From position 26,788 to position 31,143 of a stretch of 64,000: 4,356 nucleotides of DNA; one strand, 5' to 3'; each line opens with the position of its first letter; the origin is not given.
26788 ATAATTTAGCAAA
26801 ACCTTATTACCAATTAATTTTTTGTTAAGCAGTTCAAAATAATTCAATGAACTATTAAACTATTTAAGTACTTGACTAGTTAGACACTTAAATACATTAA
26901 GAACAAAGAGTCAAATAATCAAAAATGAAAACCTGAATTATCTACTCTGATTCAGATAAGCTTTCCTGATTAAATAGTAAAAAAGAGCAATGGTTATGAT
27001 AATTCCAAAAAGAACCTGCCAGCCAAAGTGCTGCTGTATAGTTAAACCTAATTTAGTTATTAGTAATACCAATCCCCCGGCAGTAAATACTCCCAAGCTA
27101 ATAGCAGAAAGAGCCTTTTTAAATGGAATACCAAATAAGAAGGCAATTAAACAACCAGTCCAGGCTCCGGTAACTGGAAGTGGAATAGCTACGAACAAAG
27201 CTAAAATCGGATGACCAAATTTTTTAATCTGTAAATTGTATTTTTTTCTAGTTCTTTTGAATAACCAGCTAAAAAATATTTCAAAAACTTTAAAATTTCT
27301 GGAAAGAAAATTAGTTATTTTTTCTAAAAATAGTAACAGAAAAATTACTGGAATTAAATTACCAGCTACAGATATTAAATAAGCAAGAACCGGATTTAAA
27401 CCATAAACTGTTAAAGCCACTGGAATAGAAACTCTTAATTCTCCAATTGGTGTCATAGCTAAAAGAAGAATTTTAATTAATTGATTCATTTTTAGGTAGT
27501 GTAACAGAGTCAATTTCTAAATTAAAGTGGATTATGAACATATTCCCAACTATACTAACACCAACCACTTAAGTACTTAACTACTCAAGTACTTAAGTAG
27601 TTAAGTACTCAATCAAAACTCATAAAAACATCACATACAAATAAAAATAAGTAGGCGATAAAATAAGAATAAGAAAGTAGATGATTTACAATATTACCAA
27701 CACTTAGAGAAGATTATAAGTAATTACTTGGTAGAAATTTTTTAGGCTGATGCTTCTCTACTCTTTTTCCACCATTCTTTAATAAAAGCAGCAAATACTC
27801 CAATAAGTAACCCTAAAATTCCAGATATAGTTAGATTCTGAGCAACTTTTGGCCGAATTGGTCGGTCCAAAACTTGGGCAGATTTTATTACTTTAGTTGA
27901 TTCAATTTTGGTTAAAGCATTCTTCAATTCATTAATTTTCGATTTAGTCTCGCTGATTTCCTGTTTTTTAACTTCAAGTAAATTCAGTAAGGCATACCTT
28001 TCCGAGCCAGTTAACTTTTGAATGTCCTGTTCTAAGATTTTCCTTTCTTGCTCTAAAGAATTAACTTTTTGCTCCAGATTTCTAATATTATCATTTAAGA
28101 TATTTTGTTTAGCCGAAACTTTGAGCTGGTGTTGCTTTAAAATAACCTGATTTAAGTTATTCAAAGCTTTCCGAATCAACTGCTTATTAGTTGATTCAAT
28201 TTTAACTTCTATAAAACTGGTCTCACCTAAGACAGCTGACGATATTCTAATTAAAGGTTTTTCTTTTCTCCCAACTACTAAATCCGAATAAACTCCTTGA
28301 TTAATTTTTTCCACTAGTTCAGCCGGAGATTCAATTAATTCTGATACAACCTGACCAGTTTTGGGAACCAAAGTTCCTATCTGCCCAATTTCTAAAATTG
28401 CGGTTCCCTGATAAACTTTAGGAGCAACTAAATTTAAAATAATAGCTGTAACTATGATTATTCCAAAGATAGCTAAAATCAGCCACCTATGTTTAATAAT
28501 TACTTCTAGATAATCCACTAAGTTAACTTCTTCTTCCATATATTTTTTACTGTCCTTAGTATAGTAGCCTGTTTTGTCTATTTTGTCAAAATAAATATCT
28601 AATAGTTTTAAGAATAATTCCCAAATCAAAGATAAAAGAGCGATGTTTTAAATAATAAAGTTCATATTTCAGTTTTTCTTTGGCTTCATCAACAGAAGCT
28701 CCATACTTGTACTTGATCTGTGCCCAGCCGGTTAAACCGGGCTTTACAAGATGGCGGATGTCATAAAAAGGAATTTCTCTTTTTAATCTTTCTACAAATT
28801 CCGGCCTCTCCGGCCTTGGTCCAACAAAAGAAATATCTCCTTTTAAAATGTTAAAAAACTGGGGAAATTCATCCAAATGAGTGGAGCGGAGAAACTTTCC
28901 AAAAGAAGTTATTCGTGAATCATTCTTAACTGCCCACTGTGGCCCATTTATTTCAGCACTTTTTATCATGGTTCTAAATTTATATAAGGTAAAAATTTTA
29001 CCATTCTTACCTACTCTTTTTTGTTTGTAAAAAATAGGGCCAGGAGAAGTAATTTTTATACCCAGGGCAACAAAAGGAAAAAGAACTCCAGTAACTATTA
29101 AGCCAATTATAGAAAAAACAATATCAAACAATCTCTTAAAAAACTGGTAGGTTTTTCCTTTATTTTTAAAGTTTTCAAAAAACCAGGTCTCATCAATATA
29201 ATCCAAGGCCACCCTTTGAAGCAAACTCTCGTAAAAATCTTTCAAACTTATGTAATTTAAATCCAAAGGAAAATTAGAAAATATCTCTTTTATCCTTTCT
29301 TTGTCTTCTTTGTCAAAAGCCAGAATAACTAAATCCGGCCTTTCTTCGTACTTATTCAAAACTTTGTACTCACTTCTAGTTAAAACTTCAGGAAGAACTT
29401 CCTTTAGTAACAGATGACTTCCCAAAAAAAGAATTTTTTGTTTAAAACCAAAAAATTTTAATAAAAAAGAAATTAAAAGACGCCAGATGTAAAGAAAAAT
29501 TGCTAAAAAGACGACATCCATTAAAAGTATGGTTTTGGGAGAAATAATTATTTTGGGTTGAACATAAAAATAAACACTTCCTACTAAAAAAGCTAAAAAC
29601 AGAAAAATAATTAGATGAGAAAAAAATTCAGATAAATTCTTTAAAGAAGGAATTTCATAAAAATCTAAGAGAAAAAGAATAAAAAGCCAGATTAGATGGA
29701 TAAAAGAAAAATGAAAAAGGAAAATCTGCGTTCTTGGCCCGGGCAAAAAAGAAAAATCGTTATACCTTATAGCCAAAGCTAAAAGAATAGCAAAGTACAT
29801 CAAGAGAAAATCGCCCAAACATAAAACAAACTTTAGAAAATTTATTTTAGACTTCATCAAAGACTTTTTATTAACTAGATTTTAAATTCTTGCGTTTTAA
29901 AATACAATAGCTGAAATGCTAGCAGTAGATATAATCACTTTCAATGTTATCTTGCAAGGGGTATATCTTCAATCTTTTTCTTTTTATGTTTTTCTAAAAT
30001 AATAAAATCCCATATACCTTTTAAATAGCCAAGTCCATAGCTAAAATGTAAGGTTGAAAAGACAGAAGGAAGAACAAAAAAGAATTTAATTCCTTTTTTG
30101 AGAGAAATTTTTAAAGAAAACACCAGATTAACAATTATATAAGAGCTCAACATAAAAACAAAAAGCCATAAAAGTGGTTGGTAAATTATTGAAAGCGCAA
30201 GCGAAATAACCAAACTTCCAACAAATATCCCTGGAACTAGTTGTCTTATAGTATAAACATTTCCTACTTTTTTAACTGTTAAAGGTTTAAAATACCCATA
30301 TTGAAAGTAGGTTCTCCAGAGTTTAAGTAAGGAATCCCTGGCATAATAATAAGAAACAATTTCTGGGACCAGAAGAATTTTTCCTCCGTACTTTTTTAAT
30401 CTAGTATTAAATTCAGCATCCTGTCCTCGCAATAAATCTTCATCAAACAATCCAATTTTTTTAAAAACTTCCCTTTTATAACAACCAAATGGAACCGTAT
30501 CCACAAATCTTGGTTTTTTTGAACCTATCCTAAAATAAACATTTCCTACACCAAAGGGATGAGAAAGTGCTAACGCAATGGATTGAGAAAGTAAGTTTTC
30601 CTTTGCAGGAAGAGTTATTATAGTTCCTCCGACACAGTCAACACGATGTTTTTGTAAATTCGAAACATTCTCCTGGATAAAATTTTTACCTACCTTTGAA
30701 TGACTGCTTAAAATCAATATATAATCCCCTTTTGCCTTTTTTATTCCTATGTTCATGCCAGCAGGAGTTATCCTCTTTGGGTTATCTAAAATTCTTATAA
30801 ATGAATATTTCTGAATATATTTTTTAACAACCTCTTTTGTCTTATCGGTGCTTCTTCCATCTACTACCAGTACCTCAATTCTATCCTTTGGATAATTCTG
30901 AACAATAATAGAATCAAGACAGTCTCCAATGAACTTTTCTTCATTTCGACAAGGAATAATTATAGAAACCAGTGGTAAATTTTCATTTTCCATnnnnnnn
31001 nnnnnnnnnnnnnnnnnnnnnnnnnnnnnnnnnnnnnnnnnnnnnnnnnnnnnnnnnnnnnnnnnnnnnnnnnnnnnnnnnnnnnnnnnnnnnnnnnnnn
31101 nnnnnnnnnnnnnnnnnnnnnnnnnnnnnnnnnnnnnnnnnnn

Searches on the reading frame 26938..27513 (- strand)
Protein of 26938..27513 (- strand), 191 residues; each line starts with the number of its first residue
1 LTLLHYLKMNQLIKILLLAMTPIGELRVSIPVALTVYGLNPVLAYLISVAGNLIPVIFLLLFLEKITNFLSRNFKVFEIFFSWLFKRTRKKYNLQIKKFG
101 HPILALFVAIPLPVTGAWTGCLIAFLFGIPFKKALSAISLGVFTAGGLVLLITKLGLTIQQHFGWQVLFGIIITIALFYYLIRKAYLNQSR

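Call 11: search_protein_families(library=pfam, proteins=[window:26938-27513:-], max_evalue=0.0001)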
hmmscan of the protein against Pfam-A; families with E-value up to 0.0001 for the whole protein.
window:26938-27513:- (191 aa): 1 family
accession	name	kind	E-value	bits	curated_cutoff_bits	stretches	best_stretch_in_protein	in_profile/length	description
PF06695.16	Sm_multidrug_ex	-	1.8e-37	129.1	30.7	1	25-146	1-119/121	Putative small multi-drug export protein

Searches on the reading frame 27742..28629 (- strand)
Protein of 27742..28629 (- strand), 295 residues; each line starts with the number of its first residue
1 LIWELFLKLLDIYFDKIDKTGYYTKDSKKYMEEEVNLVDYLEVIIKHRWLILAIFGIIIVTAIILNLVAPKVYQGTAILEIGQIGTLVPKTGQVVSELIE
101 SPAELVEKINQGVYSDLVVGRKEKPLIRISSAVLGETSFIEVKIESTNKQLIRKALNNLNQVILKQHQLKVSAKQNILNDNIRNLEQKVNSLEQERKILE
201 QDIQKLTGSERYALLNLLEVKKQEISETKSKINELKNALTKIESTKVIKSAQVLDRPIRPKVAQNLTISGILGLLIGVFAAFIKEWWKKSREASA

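Call 11: search_protein_families(library=pfam, proteins=[window:27742-28629:-], max_evalue=0.0001)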
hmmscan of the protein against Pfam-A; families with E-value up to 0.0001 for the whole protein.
window:27742-28629:- (295 aa): 2 families
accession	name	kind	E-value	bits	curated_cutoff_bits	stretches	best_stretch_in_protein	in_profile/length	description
PF02706.20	Wzz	-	2.9e-06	28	25.5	1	33-86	1-54/91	Chain length determinant protein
PF13807.11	GNVR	-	5.9e-05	23.3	27.7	1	239-285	35-81/82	G-rich domain on putative tyrosine kinase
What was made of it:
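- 27742..28629 (-): Wzz/GNVR-like chain-length-determinant-type protein with two TM segments (295 aa). Pfam Wzz 2.9e-06 and GNVR 5.9e-05 (call 11).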

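Call 51: search_protein_families(library=ncbifam, proteins=[window:27742-28629:-], max_evalue=1e-8)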
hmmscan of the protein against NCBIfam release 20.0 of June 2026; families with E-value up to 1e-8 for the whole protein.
window:27742-28629:- (295 aa): 1 family
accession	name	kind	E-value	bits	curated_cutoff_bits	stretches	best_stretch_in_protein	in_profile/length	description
TIGR01005.1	eps_transp_fam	subfamily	1.5e-09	36.6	411.7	0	241-287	409-455/754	exopolysaccharide transport protein family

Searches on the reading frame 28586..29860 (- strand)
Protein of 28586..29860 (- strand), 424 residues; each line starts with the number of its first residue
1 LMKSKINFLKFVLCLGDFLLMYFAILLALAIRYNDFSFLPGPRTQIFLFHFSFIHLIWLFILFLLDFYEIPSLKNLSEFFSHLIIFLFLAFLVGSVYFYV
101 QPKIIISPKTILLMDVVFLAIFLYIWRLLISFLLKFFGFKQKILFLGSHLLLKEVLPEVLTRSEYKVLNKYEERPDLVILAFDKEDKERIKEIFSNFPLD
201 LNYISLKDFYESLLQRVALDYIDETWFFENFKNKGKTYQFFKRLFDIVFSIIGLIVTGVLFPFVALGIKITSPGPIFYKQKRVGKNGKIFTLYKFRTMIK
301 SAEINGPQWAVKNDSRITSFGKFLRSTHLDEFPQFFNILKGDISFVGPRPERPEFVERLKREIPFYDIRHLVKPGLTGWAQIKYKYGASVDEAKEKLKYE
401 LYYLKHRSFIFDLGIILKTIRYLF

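Call 11: search_protein_families(library=pfam, proteins=[window:28586-29860:-], max_evalue=0.0001)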
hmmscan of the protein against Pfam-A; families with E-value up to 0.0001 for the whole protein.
window:28586-29860:- (424 aa): 1 family
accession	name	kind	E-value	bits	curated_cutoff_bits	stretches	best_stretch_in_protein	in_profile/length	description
PF02397.22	Bac_transf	-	2.5e-68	229.6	27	1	242-423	1-177/179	Bacterial sugar transferase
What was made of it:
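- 28586..29860 (-): Initiating polyprenyl-phosphate glycosylphosphotransferase (Bac_transf, WcaJ/EPS type, 424 aa). Pfam Bac_transf 2.5e-68 (call 11).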

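Call 51: search_protein_families(library=ncbifam, proteins=[window:28586-29860:-], max_evalue=1e-8)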
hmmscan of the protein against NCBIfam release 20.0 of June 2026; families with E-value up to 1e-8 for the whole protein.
window:28586-29860:- (424 aa): 10 families
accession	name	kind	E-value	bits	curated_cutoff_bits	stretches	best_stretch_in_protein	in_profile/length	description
TIGR03013.1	EpsB_2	subfamily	2.7e-102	343.1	393.35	1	200-421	212-434/443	TIGR03013 family XrtA/PEP-CTERM system glycosyltransferase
TIGR03025.1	EPS_sugtrans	subfamily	3.4e-100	336.4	295.55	1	173-423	187-438/445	exopolysaccharide biosynthesis polyprenyl glycosylphosphotransferase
TIGR03023.1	WcaJ_sugtrans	equivalog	4.2e-85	286.7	410.75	1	173-421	192-444/453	undecaprenyl-phosphate glucose phosphotransferase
NF052601.1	undeca_RfbP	equivalog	1e-47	162.5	330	1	226-422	29-234/244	undecaprenyl-phosphate galactose phosphotransferase family protein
NF007518.0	PRK10124.1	equivalog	7.3e-45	153.6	684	1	239-420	271-454/464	undecaprenyl-phosphate glucose phosphotransferase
TIGR03022.1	WbaP_sugtrans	subfamily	8.8e-45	153.8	403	1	236-421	253-447/456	undecaprenyl-phosphate galactose phosphotransferase WbaP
NF050817.1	PolSacchBiosHfsE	equivalog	3.1e-43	148.2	750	1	236-423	266-459/467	polysaccharide biosynthesis protein HfsE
NF041877.1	EPS_EpsZ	equivalog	6e-40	137.2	800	1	240-420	264-449/459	exopolysaccharide biosynthesis polyisoprenyl-phosphate hexose-1-phosphate transferase EpsZ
NF011751.0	PRK15204.1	equivalog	5.3e-32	111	907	1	236-421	274-467/476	undecaprenyl-phosphate galactose phosphotransferase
NF045514.1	glycotran_HepC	equivalog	5.2e-22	78.2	140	1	230-350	105-211/220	heterocyst development glycosyltransferase HepC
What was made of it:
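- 28586..29860 (-): TIGR03025 336 bits, above its cut-off of 295.6 (call 51).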

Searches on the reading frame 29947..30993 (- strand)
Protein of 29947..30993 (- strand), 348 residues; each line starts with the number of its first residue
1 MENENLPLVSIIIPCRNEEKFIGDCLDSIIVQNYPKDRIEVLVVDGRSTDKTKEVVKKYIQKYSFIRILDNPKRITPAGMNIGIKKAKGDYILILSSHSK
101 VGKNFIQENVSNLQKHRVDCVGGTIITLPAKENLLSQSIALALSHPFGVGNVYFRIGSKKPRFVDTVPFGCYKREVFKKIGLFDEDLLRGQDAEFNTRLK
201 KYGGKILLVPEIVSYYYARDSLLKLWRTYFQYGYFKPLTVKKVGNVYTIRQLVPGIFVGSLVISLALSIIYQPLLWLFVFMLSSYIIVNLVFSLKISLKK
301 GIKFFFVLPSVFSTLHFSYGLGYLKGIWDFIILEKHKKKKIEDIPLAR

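Call 11: search_protein_families(library=pfam, proteins=[window:29947-30993:-], max_evalue=0.0001)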
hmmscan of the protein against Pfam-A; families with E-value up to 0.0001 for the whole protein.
window:29947-30993:- (348 aa): 3 families
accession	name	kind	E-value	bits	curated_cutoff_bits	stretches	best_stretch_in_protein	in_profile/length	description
PF00535.33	Glycos_transf_2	-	7.5e-29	101.3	23.3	1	10-180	1-167/168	Glycosyl transferase family 2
PF13641.12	Glyco_tranf_2_3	-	8e-17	62.5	27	1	9-221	3-216/230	Glycosyltransferase like family 2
PF10111.15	Glyco_tranf_2_2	-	2.6e-09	37.4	27.3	1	10-98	1-91/276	Glycosyltransferase like family 2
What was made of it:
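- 29947..30993 (-): GT2 glycosyltransferase (348 aa). Pfam Glycos_transf_2 7.5e-29 (call 11).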

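Call 51: search_protein_families(library=ncbifam, proteins=[window:29947-30993:-], max_evalue=1e-8)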
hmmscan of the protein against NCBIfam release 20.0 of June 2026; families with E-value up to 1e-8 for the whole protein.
window:29947-30993:- (348 aa): 14 families
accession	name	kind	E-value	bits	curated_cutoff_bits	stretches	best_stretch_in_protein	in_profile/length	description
NF041875.1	EPS_EpsD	equivalog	1.6e-21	77.1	370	1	9-131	1-122/325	exopolysaccharide biosynthesis glycosyltransferase EpsD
TIGR03965.1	mycofact_glyco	equivalog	2.8e-21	75.9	280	1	4-233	71-297/467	mycofactocin biosynthesis glycosyltransferase MftF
TIGR03111.1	glyc2_xrt_Gpos1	hypoth_equivalog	1.5e-18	66.8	363.95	1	4-325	46-370/439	TIGR03111 family XrtG-associated glycosyltransferase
NF007482.0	PRK10073.1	equivalog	1.2e-17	64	423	1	5-198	4-197/334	glycosyltransferase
TIGR04283.1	glyco_like_mftF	equivalog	1.1e-16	61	182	1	9-213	1-182/221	TIGR04283 family arsenosugar biosynthesis glycosyltransferase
TIGR03937.1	PgaC_IcaA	equivalog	1.1e-14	54.3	422.3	1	2-252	40-287/407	poly-beta-1,6-N-acetyl-D-glucosamine synthase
NF038299.1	EPS_HpsN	equivalog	9.8e-13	47.7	425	1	7-206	1-210/317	hormogonium polysaccharide biosynthesis glycosyltransferase HpsN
NF047683.1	TeichurnBiosyTuaG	equivalog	6.7e-12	45.6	400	1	5-117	4-115/252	teichuronic acid biosynthesis protein TuaG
TIGR04242.1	nodulat_NodC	equivalog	1.9e-11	43.6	550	1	3-137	44-180/395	chitooligosaccharide synthase NodC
TIGR03469.1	HpnB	hypoth_equivalog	8.5e-11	41.5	379.25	1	4-63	41-99/386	hopene-associated glycosyltransferase HpnB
NF050050.1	ProtGlycPglI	equivalog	9.8e-10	38.3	500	1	7-127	2-122/306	GalNAc(5)-diNAcBac-PP-undecaprenol beta-1,3-glucosyltransferase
NF045692.1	OglycostaseCruG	equivalog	1e-09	37.8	600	1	3-71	37-103/386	2'-O-glycosyltransferase CruG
NF053739.1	GlytfEpsEBac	equivalog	1.7e-09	37.1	450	1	7-125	1-120/265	glycosyltransferase EpsE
TIGR01556.1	rhamnosyltran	subfamily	2.9e-09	36.5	200.55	1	32-227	15-211/281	rhamnosyltransferase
